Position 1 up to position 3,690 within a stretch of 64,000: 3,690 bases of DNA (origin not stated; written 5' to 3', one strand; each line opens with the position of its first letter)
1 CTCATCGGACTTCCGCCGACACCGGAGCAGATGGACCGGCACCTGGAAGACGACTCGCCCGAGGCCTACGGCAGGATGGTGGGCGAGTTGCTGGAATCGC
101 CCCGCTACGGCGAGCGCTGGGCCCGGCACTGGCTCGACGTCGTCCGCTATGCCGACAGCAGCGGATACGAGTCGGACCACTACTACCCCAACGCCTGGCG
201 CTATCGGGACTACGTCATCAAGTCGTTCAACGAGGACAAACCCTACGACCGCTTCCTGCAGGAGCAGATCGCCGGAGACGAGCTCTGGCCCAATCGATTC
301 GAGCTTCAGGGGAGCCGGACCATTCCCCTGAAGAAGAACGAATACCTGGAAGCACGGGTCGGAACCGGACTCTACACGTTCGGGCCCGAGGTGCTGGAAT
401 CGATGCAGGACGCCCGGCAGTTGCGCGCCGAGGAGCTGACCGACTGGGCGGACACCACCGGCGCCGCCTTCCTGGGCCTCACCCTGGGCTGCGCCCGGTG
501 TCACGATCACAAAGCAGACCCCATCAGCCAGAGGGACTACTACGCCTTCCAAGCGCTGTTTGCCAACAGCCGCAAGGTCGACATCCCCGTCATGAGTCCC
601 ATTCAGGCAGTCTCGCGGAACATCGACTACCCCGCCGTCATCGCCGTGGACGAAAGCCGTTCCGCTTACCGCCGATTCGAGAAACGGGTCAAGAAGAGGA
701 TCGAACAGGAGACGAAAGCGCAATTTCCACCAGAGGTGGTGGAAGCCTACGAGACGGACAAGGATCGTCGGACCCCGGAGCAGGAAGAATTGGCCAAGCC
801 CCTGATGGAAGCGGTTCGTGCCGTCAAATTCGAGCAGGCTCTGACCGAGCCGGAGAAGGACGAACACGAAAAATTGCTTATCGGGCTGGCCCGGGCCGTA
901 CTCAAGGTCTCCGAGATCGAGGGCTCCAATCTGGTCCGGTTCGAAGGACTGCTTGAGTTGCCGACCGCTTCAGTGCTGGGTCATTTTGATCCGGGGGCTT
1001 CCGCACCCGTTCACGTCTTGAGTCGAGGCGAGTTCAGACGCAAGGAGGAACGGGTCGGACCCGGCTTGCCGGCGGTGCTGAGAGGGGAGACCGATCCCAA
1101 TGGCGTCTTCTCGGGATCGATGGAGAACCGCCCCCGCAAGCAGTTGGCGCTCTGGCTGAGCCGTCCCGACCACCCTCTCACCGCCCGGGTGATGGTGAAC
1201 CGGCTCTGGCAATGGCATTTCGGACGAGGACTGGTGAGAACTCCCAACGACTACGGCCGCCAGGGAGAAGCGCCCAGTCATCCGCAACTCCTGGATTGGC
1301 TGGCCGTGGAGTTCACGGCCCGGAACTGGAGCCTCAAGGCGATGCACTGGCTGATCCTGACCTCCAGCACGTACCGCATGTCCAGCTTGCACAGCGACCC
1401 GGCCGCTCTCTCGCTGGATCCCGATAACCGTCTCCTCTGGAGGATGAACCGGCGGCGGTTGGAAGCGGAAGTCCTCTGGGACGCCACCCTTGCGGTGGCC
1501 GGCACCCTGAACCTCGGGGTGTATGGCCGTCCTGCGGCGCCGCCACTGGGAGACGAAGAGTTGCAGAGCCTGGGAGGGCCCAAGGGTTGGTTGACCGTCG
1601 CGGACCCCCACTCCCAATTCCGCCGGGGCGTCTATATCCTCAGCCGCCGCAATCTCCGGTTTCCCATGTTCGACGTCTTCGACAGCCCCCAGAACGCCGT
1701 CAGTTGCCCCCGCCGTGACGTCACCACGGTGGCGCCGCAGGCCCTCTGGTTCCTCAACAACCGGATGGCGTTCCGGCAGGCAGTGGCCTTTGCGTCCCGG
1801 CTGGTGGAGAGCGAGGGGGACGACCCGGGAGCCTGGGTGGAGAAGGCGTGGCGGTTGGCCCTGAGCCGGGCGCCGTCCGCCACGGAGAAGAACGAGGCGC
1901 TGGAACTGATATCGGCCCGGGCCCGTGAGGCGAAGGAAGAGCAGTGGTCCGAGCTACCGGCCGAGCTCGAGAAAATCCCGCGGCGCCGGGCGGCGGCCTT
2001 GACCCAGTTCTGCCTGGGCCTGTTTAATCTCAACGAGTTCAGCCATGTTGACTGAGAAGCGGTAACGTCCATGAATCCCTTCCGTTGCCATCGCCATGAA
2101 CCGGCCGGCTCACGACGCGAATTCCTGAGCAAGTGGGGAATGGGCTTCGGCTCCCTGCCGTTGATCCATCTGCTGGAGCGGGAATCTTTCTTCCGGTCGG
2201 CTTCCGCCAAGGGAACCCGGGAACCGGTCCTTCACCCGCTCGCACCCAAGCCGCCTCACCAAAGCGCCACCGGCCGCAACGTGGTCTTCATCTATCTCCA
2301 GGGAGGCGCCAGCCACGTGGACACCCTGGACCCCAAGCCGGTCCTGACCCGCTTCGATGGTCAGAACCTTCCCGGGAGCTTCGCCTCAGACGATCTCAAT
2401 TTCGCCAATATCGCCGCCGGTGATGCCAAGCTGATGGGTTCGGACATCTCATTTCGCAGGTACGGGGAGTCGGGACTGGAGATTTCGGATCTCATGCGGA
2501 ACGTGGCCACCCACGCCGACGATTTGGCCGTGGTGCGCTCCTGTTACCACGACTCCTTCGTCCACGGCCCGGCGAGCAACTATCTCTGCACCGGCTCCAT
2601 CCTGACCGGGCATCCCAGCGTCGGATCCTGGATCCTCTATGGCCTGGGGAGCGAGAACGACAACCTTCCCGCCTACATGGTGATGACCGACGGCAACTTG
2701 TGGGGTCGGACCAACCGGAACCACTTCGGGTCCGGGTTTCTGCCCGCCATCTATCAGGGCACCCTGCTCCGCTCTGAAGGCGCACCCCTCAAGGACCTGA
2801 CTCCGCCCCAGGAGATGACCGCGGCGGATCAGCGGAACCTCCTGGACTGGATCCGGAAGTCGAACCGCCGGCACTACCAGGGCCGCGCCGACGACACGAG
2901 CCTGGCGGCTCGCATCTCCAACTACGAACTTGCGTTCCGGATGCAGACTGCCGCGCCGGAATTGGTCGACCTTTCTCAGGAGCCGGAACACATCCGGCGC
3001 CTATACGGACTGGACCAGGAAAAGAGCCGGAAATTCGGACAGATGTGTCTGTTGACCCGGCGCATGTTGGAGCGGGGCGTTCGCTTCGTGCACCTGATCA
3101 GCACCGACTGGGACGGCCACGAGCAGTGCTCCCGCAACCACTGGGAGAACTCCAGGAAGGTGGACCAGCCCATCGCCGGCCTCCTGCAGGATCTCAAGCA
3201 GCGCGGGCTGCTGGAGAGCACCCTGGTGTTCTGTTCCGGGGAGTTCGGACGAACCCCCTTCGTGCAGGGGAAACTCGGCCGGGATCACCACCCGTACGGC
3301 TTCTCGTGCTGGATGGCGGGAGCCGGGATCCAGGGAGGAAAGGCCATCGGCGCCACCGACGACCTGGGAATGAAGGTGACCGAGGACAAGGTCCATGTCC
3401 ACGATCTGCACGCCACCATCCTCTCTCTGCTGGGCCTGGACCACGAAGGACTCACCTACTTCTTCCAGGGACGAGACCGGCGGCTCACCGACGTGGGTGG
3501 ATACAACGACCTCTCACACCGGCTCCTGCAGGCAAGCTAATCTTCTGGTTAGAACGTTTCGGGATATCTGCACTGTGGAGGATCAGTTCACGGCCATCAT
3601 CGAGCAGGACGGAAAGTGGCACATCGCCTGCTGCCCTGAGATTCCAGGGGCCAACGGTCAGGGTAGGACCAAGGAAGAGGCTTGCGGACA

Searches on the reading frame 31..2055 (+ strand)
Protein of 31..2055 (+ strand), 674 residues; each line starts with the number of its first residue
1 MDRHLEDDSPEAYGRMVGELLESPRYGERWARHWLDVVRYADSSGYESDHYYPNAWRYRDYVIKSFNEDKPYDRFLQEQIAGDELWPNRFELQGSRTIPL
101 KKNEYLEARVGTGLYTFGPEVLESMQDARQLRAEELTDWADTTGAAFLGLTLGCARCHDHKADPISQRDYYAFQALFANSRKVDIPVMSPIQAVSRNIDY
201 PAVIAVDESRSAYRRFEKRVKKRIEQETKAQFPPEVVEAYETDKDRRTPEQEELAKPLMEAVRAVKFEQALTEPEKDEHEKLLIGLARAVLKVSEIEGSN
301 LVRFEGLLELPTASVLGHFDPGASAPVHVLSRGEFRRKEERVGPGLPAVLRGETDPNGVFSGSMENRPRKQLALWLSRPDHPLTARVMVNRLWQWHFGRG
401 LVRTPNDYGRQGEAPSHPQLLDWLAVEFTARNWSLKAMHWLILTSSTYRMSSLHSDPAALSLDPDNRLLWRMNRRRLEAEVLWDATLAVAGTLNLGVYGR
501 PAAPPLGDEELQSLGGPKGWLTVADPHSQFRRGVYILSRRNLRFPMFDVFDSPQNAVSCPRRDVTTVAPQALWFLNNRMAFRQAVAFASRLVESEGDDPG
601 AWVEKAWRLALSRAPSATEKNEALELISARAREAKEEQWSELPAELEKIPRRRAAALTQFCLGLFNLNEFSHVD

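Call 11: search_protein_families(library=pfam, proteins=[window:31-2055:+], max_evalue=0.001)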
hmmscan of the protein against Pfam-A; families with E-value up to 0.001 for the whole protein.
window:31-2055:+ (674 aa): 2 families
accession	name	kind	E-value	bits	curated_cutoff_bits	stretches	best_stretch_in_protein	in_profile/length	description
PF07587.16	PSD1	-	3e-85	286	28.5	1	369-626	2-243/244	Protein of unknown function (DUF1553)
PF07583.16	PSCyt2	-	2.4e-60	204.5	29.8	1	2-181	45-208/209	Protein of unknown function (DUF1549)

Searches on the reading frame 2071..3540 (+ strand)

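Call 11: search_protein_families(library=pfam, proteins=[window:2071-3540:+], max_evalue=0.001)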
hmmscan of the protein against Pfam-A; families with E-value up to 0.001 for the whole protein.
window:2071-3540:+ (489 aa): 2 families
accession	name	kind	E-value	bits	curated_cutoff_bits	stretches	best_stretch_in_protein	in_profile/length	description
PF07394.17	DUF1501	-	3.9e-145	484.3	27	1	69-476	2-382/390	Protein of unknown function (DUF1501)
PF01663.27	Phosphodiest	-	6.5e-06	26.4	23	1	336-397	161-224/342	Type I phosphodiesterase / nucleotide pyrophosphatase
